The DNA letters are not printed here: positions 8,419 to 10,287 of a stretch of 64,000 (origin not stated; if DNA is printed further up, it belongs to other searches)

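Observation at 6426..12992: Gap-free ten-gene operon linking a Tes-like radical SAM enzyme, an Lgt-family transferase, an amidohydrolase and six membrane proteins of unknown function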

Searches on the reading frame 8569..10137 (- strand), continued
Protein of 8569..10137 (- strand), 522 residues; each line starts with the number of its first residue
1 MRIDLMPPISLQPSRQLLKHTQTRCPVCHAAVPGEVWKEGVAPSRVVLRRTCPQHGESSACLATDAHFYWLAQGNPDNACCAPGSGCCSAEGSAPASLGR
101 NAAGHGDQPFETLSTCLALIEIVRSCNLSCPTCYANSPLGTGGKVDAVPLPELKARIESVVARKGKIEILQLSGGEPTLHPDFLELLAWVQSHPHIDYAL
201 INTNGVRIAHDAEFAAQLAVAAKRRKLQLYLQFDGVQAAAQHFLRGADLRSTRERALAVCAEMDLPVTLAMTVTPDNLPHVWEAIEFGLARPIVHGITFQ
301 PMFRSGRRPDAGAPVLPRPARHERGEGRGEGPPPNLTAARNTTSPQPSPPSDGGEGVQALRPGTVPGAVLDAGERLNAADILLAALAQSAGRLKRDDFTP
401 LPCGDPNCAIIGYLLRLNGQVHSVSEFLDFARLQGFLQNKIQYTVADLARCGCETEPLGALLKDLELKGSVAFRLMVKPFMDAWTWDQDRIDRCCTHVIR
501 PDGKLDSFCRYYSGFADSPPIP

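Call 42: search_protein_families(library=pfam, proteins=[L001:9605-9994:+, L003:9562-9990:+, L024:9576-10022:+, L037:8035-8415:+, L026:8315-8575:+, L035:11402-11731:+, L075:4235-4636:+], max_evalue=1)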
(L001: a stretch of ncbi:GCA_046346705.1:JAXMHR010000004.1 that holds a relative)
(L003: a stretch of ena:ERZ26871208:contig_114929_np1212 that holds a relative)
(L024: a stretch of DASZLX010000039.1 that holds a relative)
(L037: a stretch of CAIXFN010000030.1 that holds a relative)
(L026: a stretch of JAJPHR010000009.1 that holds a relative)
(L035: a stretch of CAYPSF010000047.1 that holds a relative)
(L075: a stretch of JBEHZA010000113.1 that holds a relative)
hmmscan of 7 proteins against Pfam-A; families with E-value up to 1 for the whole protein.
L001:9605-9994:+ (129 aa): 1 family
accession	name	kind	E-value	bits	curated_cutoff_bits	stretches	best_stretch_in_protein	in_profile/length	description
PF12760.12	Zn_ribbon_IS1595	-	0.3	11.5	25.4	1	19-39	15-30/46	Transposase zinc-ribbon domain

L003:9562-9990:+ (142 aa): 15 families
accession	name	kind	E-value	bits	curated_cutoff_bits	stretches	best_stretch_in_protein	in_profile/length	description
PF18912.6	DZR_2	-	0.0051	17.1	27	1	5-29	23-46/56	Double zinc ribbon domain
PF24460.1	DUF7575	-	0.013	15.3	28.5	1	4-28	4-26/28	Domain of unknown function (DUF7575)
PF25122.1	DUF7815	-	0.014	15.8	25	1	3-27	2-26/27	Domain of unknown function (DUF7815)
PF12773.13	DZR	-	0.021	15.4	27.3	1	6-26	15-45/45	Double zinc ribbon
PF01001.24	HCV_NS4b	-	0.027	14.6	27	1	58-106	134-183/192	Hepatitis C virus non-structural protein NS4b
PF13240.11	Zn_Ribbon_1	-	0.042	14.1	25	0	22-32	2-12/23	zinc-ribbon domain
PF18439.7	zf_UBZ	-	0.051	13.7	25.6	1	4-16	3-15/32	Ubiquitin-Binding Zinc Finger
PF10571.15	UPF0547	-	0.052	14.1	29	1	5-26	2-21/26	Uncharacterised protein family UPF0547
PF24441.1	DUF7560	-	0.073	13.2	27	0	22-34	8-20/44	Family of unknown function (DUF7560)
PF07191.17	Zn_ribbon_6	-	0.089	13.3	25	1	5-31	2-28/67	Double zinc ribbon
PF03884.20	YacG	-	0.14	12.3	25.5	1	4-27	1-24/52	DNA gyrase inhibitor YacG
PF08271.17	Zn_Ribbon_TF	-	0.25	11.4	29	1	4-33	1-33/43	TFIIB zinc-binding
PF01155.25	HypA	-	0.28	11.7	28.9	1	3-28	70-95/112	Hydrogenase/urease nickel incorporation, metallochaperone, hypA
PF18949.5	DUF5693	-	0.72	8.7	29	1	47-133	340-420/609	Family of unknown function (DUF5693)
PF14255.11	Cys_rich_CPXG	-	0.79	10.1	25.2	0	22-31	3-12/52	Cysteine-rich CPXCG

L024:9576-10022:+ (148 aa): 23 families
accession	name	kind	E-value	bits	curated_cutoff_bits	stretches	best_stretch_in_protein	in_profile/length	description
PF13240.11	Zn_Ribbon_1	-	0.0001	22.4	25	1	6-16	2-12/23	zinc-ribbon domain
PF13248.11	Zn_ribbon_3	-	0.00015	21.5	27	2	5-28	4-25/26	zinc-ribbon domain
PF22109.2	Zn_ribbon_tTFIIB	-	0.00032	21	28.6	1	15-28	5-18/40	Transcription factor IIB, zinc ribbon, Trypanosome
PF24463.1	DUF7577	-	0.00037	20.5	28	1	18-27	1-10/27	Domain of unknown function (DUF7577)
PF12773.13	DZR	-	0.0032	18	27.3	1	5-28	14-33/45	Double zinc ribbon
PF09297.16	Zn_ribbon_NUD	-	0.013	15.6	24.8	1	19-27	21-29/32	NADH pyrophosphatase zinc ribbon domain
PF08271.17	Zn_Ribbon_TF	-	0.015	15.3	29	1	5-37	2-37/43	TFIIB zinc-binding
PF24460.1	DUF7575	-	0.015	15.1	28.5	1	4-16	4-16/28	Domain of unknown function (DUF7575)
PF24042.1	DUF7351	-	0.023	14.9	31.2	1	6-52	4-54/177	Domain of unknown function (DUF7351)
PF07191.17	Zn_ribbon_6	-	0.031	14.7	25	1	5-27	2-24/67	Double zinc ribbon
PF18912.6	DZR_2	-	0.034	14.4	27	1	5-29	23-46/56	Double zinc ribbon domain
PF01155.25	HypA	-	0.044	14.2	28.9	1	4-29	71-96/112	Hydrogenase/urease nickel incorporation, metallochaperone, hypA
PF18439.7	zf_UBZ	-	0.064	13.4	25.6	1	4-16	3-15/32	Ubiquitin-Binding Zinc Finger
PF10571.15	UPF0547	-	0.088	13.4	29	1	6-26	3-21/26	Uncharacterised protein family UPF0547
PF14446.12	Prok-RING_1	-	0.1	13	29.1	1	6-28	7-29/54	Prokaryotic RING finger family 1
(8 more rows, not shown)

L037:8035-8415:+ (126 aa): 3 families
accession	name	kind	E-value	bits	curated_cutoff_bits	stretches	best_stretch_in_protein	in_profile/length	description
PF08271.17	Zn_Ribbon_TF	-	0.067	13.2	29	0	8-32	3-28/43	TFIIB zinc-binding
PF12773.13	DZR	-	0.077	13.6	27.3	1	3-36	10-37/45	Double zinc ribbon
PF23548.1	Zn_ribbon_FGT1_2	-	0.15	12.1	27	1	8-30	5-27/35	FORGETTER1 second zinc ribbon domain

L026:8315-8575:+ (86 aa): 25 families
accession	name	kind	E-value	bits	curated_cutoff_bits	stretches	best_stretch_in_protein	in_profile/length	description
PF06943.17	zf-LSD1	-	0.0029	17.9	20.2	1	8-30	1-23/25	LSD1 zinc finger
PF23470.1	Zn_ribbon_PF0610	-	0.0088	16.2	26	1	24-50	2-28/39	PF0610 rubredoxin-like zinc beta-ribbon domain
PF22191.2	IBR_1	-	0.016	15.5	27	1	7-33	5-31/47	IBR domain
PF09788.14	Tmemb_55A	-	0.017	14.7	30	1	4-71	149-210/248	Transmembrane protein 55A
PF18266.8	Ncstrn_small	-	0.018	15.5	25.9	1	21-66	87-125/169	Nicastrin small lobe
PF07295.17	DUF1451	-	0.021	15.4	26.1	1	5-36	113-145/146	Zinc-ribbon containing domain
PF19607.4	DUF6112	-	0.022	15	25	1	48-81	14-47/88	Family of unknown function (DUF6112)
PF24460.1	DUF7575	-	0.039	13.7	28.5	0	7-15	5-13/28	Domain of unknown function (DUF7575)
PF21349.2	RUBY_RBDX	-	0.055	13.4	26.5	0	21-30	14-23/30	Rubrerythrin, rubredoxin-like domain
PF01155.25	HypA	-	0.059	13.8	28.9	1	3-40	68-102/112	Hydrogenase/urease nickel incorporation, metallochaperone, hypA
PF12773.13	DZR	-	0.07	13.7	27.3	1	4-36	11-37/45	Double zinc ribbon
PF14055.11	NVEALA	-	0.12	12.6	27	1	57-76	3-22/62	NVEALA protein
PF03884.20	YacG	-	0.13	12.4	25.5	0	8-20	3-15/52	DNA gyrase inhibitor YacG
PF14354.12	Lar_restr_allev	-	0.17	12.6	28.6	1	8-51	6-55/58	Restriction alleviation protein Lar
PF15099.11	PIRT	-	0.22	11.7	30.6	1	45-79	38-71/128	Phosphoinositide-interacting protein family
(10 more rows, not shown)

L035:11402-11731:+ (109 aa): 0 families

L075:4235-4636:+ (133 aa): 9 families
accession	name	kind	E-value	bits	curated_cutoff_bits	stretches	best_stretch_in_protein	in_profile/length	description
PF06677.18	Auto_anti-p27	-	0.0008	19.9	24.1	1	5-28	15-39/40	Sjogren's syndrome/scleroderma autoantigen 1 (Autoantigen p27)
PF08271.17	Zn_Ribbon_TF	-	0.0015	18.4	29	1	8-30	3-27/43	TFIIB zinc-binding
PF13453.11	Zn_ribbon_TFIIB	-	0.004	17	22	1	7-28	1-22/41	Transcription factor zinc-finger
PF12760.12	Zn_ribbon_IS1595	-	0.024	15.1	25.4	1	6-29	19-44/46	Transposase zinc-ribbon domain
PF07191.17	Zn_ribbon_6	-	0.027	14.9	25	1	7-30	2-24/67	Double zinc ribbon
PF23549.1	Zn_ribbon_GRF_2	-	0.043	14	27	0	6-17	2-13/45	GRF-like zinc ribbon domain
PF09723.15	Zn_ribbon_8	-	0.088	13.3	34.4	0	6-17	27-39/41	Zinc ribbon domain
PF04981.18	NMD3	-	0.28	11.1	24.9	1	8-37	1-28/243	NMD3 family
PF18439.7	zf_UBZ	-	0.43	10.7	25.6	1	7-23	4-23/32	Ubiquitin-Binding Zinc Finger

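Call 43: search_protein_families(library=ncbifam, proteins=[L001:9605-9994:+, L003:9562-9990:+, L024:9576-10022:+, L037:8035-8415:+, L026:8315-8575:+, L035:11402-11731:+, L075:4235-4636:+], max_evalue=0.1)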
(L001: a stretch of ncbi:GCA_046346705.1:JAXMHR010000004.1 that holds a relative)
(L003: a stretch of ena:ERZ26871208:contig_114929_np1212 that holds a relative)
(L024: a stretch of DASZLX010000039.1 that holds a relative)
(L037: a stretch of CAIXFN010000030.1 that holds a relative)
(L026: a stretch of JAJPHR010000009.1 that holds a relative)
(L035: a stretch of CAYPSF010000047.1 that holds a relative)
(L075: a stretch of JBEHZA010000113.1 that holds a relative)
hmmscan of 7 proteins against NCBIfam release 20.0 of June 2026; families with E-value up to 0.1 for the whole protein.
L001:9605-9994:+ (129 aa): 1 family
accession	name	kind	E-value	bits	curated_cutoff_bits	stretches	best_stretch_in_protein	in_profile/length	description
NF002455.0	PRK01636.1-3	equivalog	0.0033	17.6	153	1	43-116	33-106/127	fluoride efflux transporter CrcB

L003:9562-9990:+ (142 aa): 0 families

L024:9576-10022:+ (148 aa): 0 families

L037:8035-8415:+ (126 aa): 1 family
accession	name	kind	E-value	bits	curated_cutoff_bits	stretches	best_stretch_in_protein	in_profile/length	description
NF009146.0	PRK12496.1-3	equivalog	0.016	14.9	268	1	7-44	124-159/162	hypothetical protein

L026:8315-8575:+ (86 aa): 5 families
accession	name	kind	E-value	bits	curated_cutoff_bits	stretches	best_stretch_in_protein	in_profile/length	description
NF034126.3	PRK09521.1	equivalog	0.018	14.8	90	1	5-41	144-178/180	exosome complex RNA-binding protein Csl4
NF003058.0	PRK03976.1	equivalog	0.031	14.2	87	1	5-34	36-65/91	50S ribosomal protein L37ae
NF053815.1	teico_TcaA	equivalog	0.059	12.2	550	1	8-70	4-65/463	membrane-associated protein TcaA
TIGR02605.1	CxxC_CxxC_SSSS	subfamily_domain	0.077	13.1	31.3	0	8-38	8-42/52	FmdB family zinc ribbon protein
TIGR00686.1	phnA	hypoth_equivalog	0.09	13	80.2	1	7-40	4-36/109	zinc ribbon domain-containing protein YjdM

L035:11402-11731:+ (109 aa): 0 families

L075:4235-4636:+ (133 aa): 1 family
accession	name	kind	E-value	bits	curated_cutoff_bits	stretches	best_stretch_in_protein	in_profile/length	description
TIGR01384.1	TFS_arch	equivalog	0.045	14.4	64.75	1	8-33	3-27/101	transcription factor S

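Call 57: predict_structure(alignment_id=A1)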
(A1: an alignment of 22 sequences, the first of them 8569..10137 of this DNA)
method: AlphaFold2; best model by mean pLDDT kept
length: 522 residues; sequences in the alignment: 22
mean_pLDDT: 72.9   pTM: 0.76
mean pLDDT of the five models: 72.9, 66.6, 66.5, 64.0, 62.8
residues with pLDDT >= 90: 145; 70-90: 183; 50-70: 91; < 50: 103
segments of 3 or more residues with pLDDT < 50: 1-8, 126-132, 134-142, 306-372, 452-456, 518-522
pLDDT, mean of each block of 10 residues (from residue 1): 45 79 86 92 88 92 90 69 72 75 65 78 61 38 70 94 88 86 95 94 89 93 89 79 72 92 92 88 94 92 56 36 35 35 33 28 30 72 94 86 75 85 79 65 56 50 55 83 81 83 82 59 32
secondary structure, 60 per line:
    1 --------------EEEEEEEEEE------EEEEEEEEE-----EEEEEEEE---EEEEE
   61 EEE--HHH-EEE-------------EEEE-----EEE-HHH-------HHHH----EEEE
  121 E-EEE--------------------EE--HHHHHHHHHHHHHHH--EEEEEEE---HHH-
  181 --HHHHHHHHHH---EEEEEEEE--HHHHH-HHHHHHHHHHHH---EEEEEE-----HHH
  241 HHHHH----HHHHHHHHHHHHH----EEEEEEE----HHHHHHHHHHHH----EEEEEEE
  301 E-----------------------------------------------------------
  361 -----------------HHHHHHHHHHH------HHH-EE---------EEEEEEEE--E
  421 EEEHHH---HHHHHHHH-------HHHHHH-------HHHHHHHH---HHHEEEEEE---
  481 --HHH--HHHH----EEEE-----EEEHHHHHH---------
elements in order: E15-24 E31-39 E45-52 E56-63 E70-72 E86-89 E95-97 H109-112 E117-121 E123-125 H150-164 E167-173 H183-192 E196-203 H206-210 H212-223 E227-232 H238-245 H250-262 E267-273 H278-289 E294-301 H378-388 E410-417 E420-423 H430-437 H445-450 H458-465 E472-477 H488-491 E496-499 E505-507 H508-513

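Call 63: fold_search(model_id=the predicted structure, library=pdb)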
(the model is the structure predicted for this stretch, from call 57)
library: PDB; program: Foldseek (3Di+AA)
matches with E <= 10: 1372; with E <= 0.001: 68
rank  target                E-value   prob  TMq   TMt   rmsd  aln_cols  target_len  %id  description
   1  7tol                  5.6e-26  1.00  0.64  0.67   7.9       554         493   19  X-ray crystal structure of glycerol dibiphytanyl glycerol tetraether - macrocyclic archaeol synthase (GDGT-MAS) from Met (released 2022-08-31)
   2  7tom                  2.4e-25  1.00  0.64  0.67   7.9       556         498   20  X-ray crystal structure of glycerol dibiphytanyl glycerol tetraether - macrocyclic archaeol synthase (GDGT-MAS) from Met (released 2022-08-31)
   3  6efn                  1.3e-09  1.00  0.29  0.38   4.0       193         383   20  Structure of a RiPP maturase, SkfB (released 2018-10-24)
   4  9dfn                  4.4e-08  1.00  0.31  0.54   4.3       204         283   17  X-ray crystal structure of the second viperin-like enzyme from Trichoderma virens with bound CTP and SAM (released 2025-02-19)
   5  2fb2_A                8.4e-08  1.00  0.31  0.48   3.7       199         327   18  Structure of the MoaA Arg17/266/268/Ala triple mutant (released 2006-05-09)
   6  2fb2_B                1.1e-07  1.00  0.32  0.49   3.6       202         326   16  Structure of the MoaA Arg17/266/268/Ala triple mutant (released 2006-05-09)
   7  6q2p_B                1.3e-07  1.00  0.29  0.50   4.6       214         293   14  Crystal structure of mouse viperin bound to cytidine triphosphate and S-adenosylhomocysteine (released 2020-01-22)
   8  6q2p_A                1.8e-07  1.00  0.29  0.49   4.5       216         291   16  Crystal structure of mouse viperin bound to cytidine triphosphate and S-adenosylhomocysteine (released 2020-01-22)
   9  4k36_A                2.5e-07  1.00  0.29  0.38   4.8       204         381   23  His6 tagged anSMEcpe with bound AdoMet (released 2013-05-08)
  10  7n7i_A                4.8e-07  1.00  0.30  0.52   4.4       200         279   16  X-ray crystal structure of Viperin-like enzyme from Trichoderma virens (released 2021-06-30)
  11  4k36_B                5.4e-07  1.00  0.29  0.41   4.3       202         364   22  His6 tagged anSMEcpe with bound AdoMet (released 2013-05-08)
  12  1tv7_A                6.0e-07  1.00  0.30  0.47   3.8       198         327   17  Structure of the S-adenosylmethionine dependent Enzyme MoaA (released 2004-08-31)
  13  6q2q_B                6.4e-07  1.00  0.28  0.48   4.0       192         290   14  Crystal structure of mouse viperin bound to uridine triphosphate and S-adenosylhomocysteine (released 2020-01-22)
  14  5v1q_B                6.4e-07  1.00  0.29  0.34   3.9       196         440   15  Crystal structure of Streptococcus suis SuiB (released 2017-08-30)
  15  9dfu                  6.8e-07  1.00  0.30  0.54   3.9       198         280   18  X-ray crystal structure of the second Viperin-like enzyme from T. virens variant F40H with bound CTP and SAM (released 2025-02-19)
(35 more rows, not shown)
